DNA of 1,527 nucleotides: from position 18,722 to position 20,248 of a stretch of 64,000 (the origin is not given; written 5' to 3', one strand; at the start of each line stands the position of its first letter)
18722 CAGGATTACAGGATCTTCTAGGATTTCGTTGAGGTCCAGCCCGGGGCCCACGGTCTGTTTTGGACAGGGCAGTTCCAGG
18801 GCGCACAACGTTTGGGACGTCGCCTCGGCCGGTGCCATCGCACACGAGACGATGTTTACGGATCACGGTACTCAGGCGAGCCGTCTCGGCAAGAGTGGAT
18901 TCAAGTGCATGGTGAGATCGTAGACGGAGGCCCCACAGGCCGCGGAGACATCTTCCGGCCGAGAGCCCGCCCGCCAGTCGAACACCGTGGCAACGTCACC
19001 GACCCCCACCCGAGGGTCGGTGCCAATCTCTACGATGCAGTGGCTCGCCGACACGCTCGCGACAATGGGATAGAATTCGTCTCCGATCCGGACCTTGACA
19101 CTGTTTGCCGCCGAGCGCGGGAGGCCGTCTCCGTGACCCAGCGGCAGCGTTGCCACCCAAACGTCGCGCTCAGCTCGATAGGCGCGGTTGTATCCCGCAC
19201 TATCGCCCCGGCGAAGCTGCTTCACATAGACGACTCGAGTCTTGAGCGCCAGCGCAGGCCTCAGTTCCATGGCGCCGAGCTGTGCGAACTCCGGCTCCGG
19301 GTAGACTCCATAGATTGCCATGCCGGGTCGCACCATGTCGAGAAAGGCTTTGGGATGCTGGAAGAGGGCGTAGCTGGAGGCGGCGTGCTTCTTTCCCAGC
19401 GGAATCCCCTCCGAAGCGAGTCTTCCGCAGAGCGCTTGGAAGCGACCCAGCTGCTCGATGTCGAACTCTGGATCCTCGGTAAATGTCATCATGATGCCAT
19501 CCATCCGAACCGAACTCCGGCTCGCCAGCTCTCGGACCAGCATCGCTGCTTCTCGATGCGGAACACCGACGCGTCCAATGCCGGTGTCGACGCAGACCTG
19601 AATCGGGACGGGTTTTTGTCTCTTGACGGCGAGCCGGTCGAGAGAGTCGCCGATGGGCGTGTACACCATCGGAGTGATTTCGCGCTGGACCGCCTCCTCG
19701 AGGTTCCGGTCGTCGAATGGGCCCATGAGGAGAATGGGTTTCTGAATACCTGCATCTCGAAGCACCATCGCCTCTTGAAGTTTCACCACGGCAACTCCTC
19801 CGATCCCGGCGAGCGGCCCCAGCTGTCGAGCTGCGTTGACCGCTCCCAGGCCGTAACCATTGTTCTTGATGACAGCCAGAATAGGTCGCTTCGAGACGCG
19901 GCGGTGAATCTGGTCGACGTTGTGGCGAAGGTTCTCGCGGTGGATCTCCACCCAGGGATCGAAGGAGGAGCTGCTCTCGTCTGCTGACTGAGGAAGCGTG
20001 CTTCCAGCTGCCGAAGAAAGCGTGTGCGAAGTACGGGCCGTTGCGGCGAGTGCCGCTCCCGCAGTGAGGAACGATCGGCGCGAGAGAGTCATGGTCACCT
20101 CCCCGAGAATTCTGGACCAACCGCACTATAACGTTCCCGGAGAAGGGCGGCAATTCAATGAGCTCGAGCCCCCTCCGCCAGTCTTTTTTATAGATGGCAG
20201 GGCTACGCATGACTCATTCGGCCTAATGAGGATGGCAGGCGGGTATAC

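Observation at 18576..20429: TAT-exported alanine racemase bracketed by a conserved ~85-bp direct repeat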

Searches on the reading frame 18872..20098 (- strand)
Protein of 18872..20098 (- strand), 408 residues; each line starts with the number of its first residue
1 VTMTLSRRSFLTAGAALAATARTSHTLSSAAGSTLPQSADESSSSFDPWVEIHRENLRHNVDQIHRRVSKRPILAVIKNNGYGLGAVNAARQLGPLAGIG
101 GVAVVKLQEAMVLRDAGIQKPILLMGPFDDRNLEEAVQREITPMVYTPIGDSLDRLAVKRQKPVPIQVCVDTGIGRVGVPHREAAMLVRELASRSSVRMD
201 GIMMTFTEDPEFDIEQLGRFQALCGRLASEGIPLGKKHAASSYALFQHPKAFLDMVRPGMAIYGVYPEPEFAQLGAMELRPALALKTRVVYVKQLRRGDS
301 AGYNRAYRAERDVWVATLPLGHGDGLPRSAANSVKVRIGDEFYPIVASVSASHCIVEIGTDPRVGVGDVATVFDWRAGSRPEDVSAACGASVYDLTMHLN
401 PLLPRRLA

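Call 9: search_protein_families(library=pfam, proteins=[window:18872-20098:-], max_evalue=0.01)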
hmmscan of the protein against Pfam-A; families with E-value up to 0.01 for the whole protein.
window:18872-20098:- (408 aa): 3 families
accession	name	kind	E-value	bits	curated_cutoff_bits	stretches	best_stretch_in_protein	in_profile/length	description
PF01168.26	Ala_racemase_N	-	2.4e-48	165.2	24.1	1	52-267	1-220/220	Alanine racemase, N-terminal domain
PF00842.27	Ala_racemase_C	-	2.3e-24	85.8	25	1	283-406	2-126/127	Alanine racemase, C-terminal domain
PF10518.14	TAT_signal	-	0.0077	16.6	22.7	1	5-21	2-18/21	TAT (twin-arginine translocation) pathway signal sequence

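Call 17: find_encoding_contigs(protein=window:18872-20092:-, flank=10000, max_places=10)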
Protein window:18872-20092:- (406 aa): no gene with exactly this product is on record in the collection.

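Call 18: find_encoding_contigs(protein=window:18872-20098:-, flank=10000, max_places=10)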
Protein window:18872-20098:- (408 aa): no gene with exactly this product is on record in the collection.

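Call 19: find_homologous_proteins(query=window:18872-20092:-, max_evalue=1e-30)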
Query window:18872-20092:- (406 aa): 2947 proteins with E <= 1e-30 among 8000 candidates; the best 120 are listed.
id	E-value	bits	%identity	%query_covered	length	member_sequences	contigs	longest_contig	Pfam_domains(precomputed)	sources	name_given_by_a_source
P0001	5.2e-185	633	70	100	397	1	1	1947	PF00842.28,PF01168.27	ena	-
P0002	8.4e-185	632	70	100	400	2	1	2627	PF00842.28,PF01168.27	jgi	-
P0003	2.9e-181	621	69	100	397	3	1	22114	PF00842.28,PF01168.27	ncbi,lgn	-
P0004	5.2e-181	620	69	100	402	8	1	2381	PF00842.28,PF01168.27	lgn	-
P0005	7.5e-181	619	70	100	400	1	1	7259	PF00842.28,PF01168.27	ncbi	ncbi:MAG: alanine racemase [Acidobacteriota bacterium]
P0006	1.3e-180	619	69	100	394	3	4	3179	PF00842.28,PF01168.27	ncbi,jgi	jgi:alanine racemase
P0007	5.1e-180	617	68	100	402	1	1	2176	PF00842.28,PF01168.27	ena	-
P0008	7.6e-180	616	68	100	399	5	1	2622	PF00842.28,PF01168.27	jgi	-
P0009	1.0e-179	616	67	100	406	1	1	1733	PF00842.28,PF01168.27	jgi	jgi:alanine racemase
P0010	1.6e-179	615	68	100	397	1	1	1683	PF00842.28,PF01168.27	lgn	-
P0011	6.5e-179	613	74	90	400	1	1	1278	PF00842.28,PF01168.27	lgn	-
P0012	7.4e-179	613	68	100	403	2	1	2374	PF00842.28,PF01168.27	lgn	-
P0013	3.0e-178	611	67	100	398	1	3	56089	PF00842.28,PF01168.27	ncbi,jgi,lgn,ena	-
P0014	3.2e-178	611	69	100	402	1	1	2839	PF00842.28,PF01168.27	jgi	jgi:alanine racemase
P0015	4.0e-178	610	69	100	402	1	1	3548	PF00842.28,PF01168.27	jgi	jgi:alanine racemase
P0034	2.4e-177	608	72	89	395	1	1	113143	PF00842.28,PF01168.27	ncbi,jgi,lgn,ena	-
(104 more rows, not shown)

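Call 22: find_encoding_contigs(protein=P0003, flank=6000, max_places=3)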
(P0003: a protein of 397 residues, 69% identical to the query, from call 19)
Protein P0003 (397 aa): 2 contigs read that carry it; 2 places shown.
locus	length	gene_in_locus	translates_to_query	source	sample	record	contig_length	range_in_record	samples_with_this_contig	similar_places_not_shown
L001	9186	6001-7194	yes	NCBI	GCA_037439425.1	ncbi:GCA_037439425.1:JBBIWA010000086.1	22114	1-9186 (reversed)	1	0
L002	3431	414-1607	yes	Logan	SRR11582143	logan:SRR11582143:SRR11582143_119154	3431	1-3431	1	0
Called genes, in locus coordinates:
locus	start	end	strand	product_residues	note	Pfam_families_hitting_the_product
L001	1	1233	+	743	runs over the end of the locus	PF00486:Trans_reg_C, PF00930:DPPIV_N (faint), PF10647:Gmad1 (weak), PF26549:Tricorn_N (weak), PF26550:Tricorn_2nd (weak), PF26549:Tricorn_N, PF07676:PD40 (weak), PF26549:Tricorn_N (weak), +3 more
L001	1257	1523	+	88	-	PF13490:zf-HC2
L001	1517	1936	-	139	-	-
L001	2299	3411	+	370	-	PF01075:Glyco_transf_9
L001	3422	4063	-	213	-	PF13640:2OG-FeII_Oxy_3, PF13661:2OG-FeII_Oxy_4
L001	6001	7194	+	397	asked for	PF01168:Ala_racemase_N, PF00842:Ala_racemase_C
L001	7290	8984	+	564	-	PF07969:Amidohydro_3, PF01979:Amidohydro_1 (faint)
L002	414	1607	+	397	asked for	PF01168:Ala_racemase_N, PF00842:Ala_racemase_C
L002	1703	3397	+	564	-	PF07969:Amidohydro_3, PF01979:Amidohydro_1 (faint)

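Call 23: find_encoding_contigs(protein=P0034, flank=6000, max_places=3)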
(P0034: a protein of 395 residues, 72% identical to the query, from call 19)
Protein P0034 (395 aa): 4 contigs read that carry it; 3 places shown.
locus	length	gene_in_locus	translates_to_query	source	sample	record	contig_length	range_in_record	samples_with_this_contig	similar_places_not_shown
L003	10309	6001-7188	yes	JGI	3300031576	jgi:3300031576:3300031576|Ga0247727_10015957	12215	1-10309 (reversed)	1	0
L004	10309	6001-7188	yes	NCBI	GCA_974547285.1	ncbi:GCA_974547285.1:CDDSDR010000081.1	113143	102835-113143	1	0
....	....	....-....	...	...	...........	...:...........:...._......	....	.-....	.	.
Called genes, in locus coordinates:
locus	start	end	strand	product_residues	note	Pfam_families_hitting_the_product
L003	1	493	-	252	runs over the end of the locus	PF01467:CTP_transf_like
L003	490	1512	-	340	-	PF01018:GTP1_OBG, PF01926:MMR_HSR1, PF02421:FeoB_N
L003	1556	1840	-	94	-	PF01016:Ribosomal_L27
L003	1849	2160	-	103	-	PF00829:Ribosomal_L21p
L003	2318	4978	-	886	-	PF13424:TPR_12 (weak), PF13432:TPR_16, PF14559:TPR_19 (weak), PF13432:TPR_16, PF14559:TPR_19 (weak), PF13424:TPR_12 (weak), PF13432:TPR_16, PF13432:TPR_16, +30 more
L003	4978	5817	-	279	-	-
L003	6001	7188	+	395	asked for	PF01168:Ala_racemase_N, PF00842:Ala_racemase_C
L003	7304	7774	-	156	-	-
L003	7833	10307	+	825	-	?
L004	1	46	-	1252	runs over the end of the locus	PF10096:DUF2334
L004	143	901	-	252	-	PF01467:CTP_transf_like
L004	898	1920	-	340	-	PF01018:GTP1_OBG, PF01926:MMR_HSR1, PF02421:FeoB_N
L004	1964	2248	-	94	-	PF01016:Ribosomal_L27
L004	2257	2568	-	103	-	PF00829:Ribosomal_L21p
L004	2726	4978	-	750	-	PF13424:TPR_12 (weak), PF13432:TPR_16, PF14559:TPR_19 (weak), PF13424:TPR_12 (weak), PF13432:TPR_16, PF14559:TPR_19 (weak), PF13432:TPR_16 (weak), PF14559:TPR_19 (weak), +20 more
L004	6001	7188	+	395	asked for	PF01168:Ala_racemase_N, PF00842:Ala_racemase_C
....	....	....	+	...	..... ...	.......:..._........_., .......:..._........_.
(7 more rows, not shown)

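Call 35: search_protein_families(library=ncbifam, proteins=[window:18872-20098:-], max_evalue=0.01)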
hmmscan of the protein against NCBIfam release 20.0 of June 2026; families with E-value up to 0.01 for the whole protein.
window:18872-20098:- (408 aa): 9 families
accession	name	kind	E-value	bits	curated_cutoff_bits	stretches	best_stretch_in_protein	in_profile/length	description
TIGR00492.1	alr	equivalog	1.2e-70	238.3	168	1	49-405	4-365/369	alanine racemase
NF033131.1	vanT-G-Cterm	exception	1.5e-60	205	460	1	49-374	4-333/368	serine racemase VanT catalytic subunit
NF008897.0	PRK11930.1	equivalog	3.8e-49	167.4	804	1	45-395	457-807/822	bifunctional UDP-N-acetylmuramoyl-tripeptide:D-alanyl-D-alanine ligase/alanine racemase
NF002970.2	PRK03646.1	exception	2.7e-42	145.1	600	1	51-401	8-349/356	catabolic alanine racemase DadX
NF033132.1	vanT-CELN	equivalog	3.7e-32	111.6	900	1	51-337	343-632/697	membrane-bound serine racemase VanT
NF009879.0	PRK13340.1-4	subfamily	3e-31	108.7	434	1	38-373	32-368/406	alanine racemase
NF000791.0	PRK00053.2-2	equivalog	1.5e-28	100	218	1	50-340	4-285/340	alanine racemase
NF033133.1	vanT-L-cat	exception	2.6e-26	92.7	750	1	50-358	10-321/366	serine racemase VanT-L catalytic subunit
NF000792.0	PRK00053.2-3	equivalog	3e-23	82.6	384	1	69-359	25-310/360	alanine racemase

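Call 37: find_related_loci(query=A3, collection=genome_contigs, flank=4000)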
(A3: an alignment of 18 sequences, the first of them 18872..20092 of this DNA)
Query A3 (406 aa) in genome_contigs; peptide patterns used: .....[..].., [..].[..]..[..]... (x = any residue, [..] = any of these).
287 stretches matched a pattern; 269 encode a relative of the query (tblastn E <= 1e-3); the best 80 are kept; 80 distinct loci.
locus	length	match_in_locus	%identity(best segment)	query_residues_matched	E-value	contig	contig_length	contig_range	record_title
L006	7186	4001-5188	69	1-405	0e+0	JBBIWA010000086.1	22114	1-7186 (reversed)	MAG: Acidobacteriota bacterium isolate ETS170220_bin_9 NODE_934_length_22114_cov_4.52526, whole genome shotgun sequence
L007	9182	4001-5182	69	3-405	0e+0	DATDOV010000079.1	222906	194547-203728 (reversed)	MAG TPA_asm: Blastocatellia bacterium isolate SMAG_U7903 k141_707893, whole genome shotgun sequence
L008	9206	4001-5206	68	1-405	0e+0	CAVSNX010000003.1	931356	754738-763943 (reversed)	MAG: uncultured Acidobacteriota bacterium isolate MFD03346.bin.1.51 genome assembly, contig: contig_12025, whole genome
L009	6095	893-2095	67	1-405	0e+0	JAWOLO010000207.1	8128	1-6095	MAG: Terriglobia bacterium isolate bin_273 c_000006203302, whole genome shotgun sequence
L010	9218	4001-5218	66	1-405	0e+0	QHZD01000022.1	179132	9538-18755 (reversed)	MAG: Acidobacteria bacterium isolate gp2 AA100 14_1009_05_40cm_scaffold_22_curated, whole genome shotgun sequence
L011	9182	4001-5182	68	3-405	0e+0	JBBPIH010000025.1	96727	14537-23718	MAG: Acidobacteriota bacterium isolate BPF2-12-14_bin_2 NODE_25_length_96727_cov_29.641396, whole genome shotgun sequenc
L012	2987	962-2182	65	1-405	0e+0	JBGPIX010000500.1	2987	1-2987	MAG: Candidatus Acidiferrum sp. isolate OBJ_0618_7090110_323 k141_9236270_length_2987_cov_20.9434, whole genome shotgun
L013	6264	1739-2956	65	1-405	0e+0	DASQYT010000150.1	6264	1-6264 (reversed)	MAG TPA_asm: Candidatus Elarobacter sp. isolate SMAG_U11072 k141_2095648, whole genome shotgun sequence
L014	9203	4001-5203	67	3-405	0e+0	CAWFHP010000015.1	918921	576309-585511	MAG: uncultured Acidobacteriota bacterium isolate MFD05684.bin.1.164 genome assembly, contig: contig_57465, whole genome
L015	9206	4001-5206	67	1-403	0e+0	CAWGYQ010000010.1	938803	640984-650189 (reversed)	MAG: uncultured Acidobacteriota bacterium isolate MFD02360.bin.1.179 genome assembly, contig: contig_4491, whole genome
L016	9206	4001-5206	65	1-405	2e-180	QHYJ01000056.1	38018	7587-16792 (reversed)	MAG: Acidobacteria bacterium isolate gp2 AA91 14_0903_13_30cm_scaffold_379814_curated, whole genome shotgun sequence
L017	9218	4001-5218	65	1-405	2e-180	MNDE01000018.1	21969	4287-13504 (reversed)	MAG: Acidobacteria bacterium 13_2_20CM_57_17 13_2_20cm_scaffold_1221, whole genome shotgun sequence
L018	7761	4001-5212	66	4-405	2e-180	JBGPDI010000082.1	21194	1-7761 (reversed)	MAG: Candidatus Acidiferrum sp. isolate OBJ_0618_050_28 k141_5674063_length_21194_cov_31.1687, whole genome shotgun sequ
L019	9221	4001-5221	65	1-405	2e-180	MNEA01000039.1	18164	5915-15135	MAG: Acidobacteria bacterium 13_2_20CM_2_57_6 13_2_20cm_2_scaffold_1558, whole genome shotgun sequence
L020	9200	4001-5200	66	1-405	2e-180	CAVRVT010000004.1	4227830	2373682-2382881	MAG: uncultured Acidobacteriota bacterium isolate MFD02199.bin.1.6 genome assembly, contig: contig_9645, whole genome sh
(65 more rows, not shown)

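Call 51: search_solved_structures(query=window:18872-20092:-, max_evalue=1e-20, show_alignments=0)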
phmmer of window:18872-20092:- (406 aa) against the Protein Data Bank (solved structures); distinct sequences matched with E-value up to 1e-20: 49.
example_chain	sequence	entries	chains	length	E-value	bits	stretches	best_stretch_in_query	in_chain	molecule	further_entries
4y2w_A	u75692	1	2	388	3.2e-46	161.2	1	48-371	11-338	Alanine racemase 1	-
4ecl_A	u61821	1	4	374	5.4e-43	150.6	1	46-376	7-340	Serine racemase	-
5irp_A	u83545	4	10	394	1.5e-42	149.2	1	45-403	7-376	Alanine racemase 2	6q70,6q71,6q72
8zpe_A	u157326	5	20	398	1.5e-42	149.2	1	45-403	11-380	Alanine racemase 2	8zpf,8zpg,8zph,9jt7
5yyc_A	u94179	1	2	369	1.6e-42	149.1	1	45-367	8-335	Alanine racemase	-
4luy_A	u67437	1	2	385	2.2e-41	145.3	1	45-372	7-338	Alanine racemase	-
4lus_A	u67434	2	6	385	3.1e-41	144.9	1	45-372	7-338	Alanine racemase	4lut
3b8w_A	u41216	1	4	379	1.7e-38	135.8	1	47-398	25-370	Alanine racemase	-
3e5p_A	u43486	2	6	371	2.1e-38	135.5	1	53-371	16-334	Alanine racemase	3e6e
4bhy_A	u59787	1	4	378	2.4e-38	135.3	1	49-397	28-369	ALANINE RACEMASE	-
2rjg_A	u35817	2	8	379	1.7e-37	132.5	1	47-398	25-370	Alanine racemase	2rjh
3b8v_A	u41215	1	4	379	2e-37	132.3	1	47-398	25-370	Alanine racemase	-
13ld_A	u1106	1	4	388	2e-37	132.3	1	45-362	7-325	Alanine racemase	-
3b8u_A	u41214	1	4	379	2.1e-37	132.2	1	47-398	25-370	Alanine racemase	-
1l6f_A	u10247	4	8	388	2.8e-37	131.8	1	45-362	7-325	alanine racemase | PROTEIN (ALANINE RACEMASE)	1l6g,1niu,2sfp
4dyj_A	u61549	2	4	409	5.9e-25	91.3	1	5-392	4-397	broad specificity amino acid racemase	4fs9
7agz_A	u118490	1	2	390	1.7e-22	83.2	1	32-360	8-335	Broad specificity amino-acid racemase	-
4beu_A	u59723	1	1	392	1.7e-22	83.2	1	32-360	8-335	ALANINE RACEMASE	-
4beq_A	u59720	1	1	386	4.2e-22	81.9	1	32-360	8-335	ALANINE RACEMASE 2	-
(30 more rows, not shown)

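Call 94: search_protein_families(library=pfam, alignment_id=A3, max_evalue=0.05)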
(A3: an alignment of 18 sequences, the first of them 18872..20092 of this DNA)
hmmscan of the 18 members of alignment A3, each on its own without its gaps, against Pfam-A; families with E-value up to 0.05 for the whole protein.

A. member 1, window:18872-20092:- (406 aa): 3 families
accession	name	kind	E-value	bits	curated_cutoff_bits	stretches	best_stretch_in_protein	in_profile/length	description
PF01168.26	Ala_racemase_N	-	2.4e-48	165.2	24.1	1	50-265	1-220/220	Alanine racemase, N-terminal domain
PF00842.27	Ala_racemase_C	-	2.3e-24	85.8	25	1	281-404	2-126/127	Alanine racemase, C-terminal domain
PF10518.14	TAT_signal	-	0.0076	16.6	22.7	1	3-19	2-18/21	TAT (twin-arginine translocation) pathway signal sequence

B. families by the number of members that match (of 18 scanned): 4 families
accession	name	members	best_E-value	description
PF01168.26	Ala_racemase_N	18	1e-51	Alanine racemase, N-terminal domain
PF00842.27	Ala_racemase_C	18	6.4e-28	Alanine racemase, C-terminal domain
PF10518.14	TAT_signal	9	1e-05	TAT (twin-arginine translocation) pathway signal sequence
PF20112.4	DUF6502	1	0.035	Family of unknown function (DUF6502)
